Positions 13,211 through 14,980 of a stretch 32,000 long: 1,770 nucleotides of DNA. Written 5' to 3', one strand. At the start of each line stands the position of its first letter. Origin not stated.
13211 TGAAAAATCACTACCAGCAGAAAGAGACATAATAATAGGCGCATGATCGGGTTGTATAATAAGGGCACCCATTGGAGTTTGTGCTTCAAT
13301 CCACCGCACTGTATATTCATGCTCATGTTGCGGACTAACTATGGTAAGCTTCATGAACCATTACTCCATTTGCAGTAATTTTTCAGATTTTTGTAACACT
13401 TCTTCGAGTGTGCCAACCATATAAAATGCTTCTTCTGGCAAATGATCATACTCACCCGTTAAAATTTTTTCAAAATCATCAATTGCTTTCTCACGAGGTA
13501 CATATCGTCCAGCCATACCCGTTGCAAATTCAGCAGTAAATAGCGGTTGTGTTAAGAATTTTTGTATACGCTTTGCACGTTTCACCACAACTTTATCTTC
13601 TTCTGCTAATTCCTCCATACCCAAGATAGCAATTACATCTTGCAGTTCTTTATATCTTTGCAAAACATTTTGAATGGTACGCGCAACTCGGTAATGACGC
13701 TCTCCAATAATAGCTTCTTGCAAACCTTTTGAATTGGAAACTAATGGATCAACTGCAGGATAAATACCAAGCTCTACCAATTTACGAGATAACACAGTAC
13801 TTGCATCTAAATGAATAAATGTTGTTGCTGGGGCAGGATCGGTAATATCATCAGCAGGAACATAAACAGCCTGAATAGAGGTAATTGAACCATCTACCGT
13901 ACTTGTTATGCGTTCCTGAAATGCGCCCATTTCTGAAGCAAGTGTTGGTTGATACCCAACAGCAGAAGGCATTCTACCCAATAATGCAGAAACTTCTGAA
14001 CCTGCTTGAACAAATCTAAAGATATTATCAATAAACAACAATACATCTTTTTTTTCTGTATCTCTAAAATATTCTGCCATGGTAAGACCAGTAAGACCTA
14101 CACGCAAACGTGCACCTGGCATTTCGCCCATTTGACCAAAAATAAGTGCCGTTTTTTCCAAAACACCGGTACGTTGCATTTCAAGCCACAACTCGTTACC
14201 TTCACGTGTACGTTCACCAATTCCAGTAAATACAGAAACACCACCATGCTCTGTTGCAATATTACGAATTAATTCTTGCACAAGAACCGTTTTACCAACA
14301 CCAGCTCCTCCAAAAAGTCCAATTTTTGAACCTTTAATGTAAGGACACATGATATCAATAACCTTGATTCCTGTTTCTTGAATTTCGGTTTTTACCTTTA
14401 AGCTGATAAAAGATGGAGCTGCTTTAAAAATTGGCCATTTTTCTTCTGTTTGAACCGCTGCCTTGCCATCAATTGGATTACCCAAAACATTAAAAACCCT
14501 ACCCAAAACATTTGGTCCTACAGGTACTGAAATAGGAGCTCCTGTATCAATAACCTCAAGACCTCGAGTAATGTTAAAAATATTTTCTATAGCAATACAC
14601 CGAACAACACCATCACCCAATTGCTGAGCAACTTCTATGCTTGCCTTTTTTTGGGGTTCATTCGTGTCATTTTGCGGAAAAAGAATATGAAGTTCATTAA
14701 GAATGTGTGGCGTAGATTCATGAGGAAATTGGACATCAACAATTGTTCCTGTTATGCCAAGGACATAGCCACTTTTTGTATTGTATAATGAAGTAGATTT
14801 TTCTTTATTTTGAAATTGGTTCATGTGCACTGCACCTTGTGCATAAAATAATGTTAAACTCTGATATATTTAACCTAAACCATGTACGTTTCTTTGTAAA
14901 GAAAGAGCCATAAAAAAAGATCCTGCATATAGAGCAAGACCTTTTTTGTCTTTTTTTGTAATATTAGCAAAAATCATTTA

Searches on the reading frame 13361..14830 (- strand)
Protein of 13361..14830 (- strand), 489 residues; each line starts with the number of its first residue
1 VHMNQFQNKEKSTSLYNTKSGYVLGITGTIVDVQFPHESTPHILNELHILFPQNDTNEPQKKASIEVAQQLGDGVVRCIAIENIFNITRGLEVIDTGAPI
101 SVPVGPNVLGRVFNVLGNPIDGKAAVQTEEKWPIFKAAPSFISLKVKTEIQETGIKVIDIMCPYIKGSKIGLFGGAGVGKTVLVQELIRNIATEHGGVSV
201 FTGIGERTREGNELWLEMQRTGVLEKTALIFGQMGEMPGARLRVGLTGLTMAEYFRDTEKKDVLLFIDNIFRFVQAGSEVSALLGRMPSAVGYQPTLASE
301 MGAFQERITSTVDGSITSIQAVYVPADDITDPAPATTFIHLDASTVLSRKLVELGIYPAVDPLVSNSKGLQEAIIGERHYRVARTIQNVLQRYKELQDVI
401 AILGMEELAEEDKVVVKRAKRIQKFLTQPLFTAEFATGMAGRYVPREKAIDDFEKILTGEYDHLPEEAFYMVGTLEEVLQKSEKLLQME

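Call 79: search_protein_families(library=pfam, proteins=[window:13361-14830:-], max_evalue=0.0001)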
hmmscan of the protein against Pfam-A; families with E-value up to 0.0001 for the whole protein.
window:13361-14830:- (489 aa): 3 families
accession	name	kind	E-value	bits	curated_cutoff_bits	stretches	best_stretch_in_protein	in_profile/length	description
PF00006.31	ATP-synt_ab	-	1.2e-72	244.4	29.5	1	154-367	1-213/213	ATP synthase alpha/beta family, nucleotide-binding domain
PF22919.1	ATP-synt_VA_C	-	7.3e-15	55.3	24.7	1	370-439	3-74/101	C-terminal domain of V and A type ATP synthase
PF02874.29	ATP-synt_ab_N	-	7.1e-11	42.9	20.9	1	24-97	2-69/69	ATP synthase alpha/beta family, beta-barrel domain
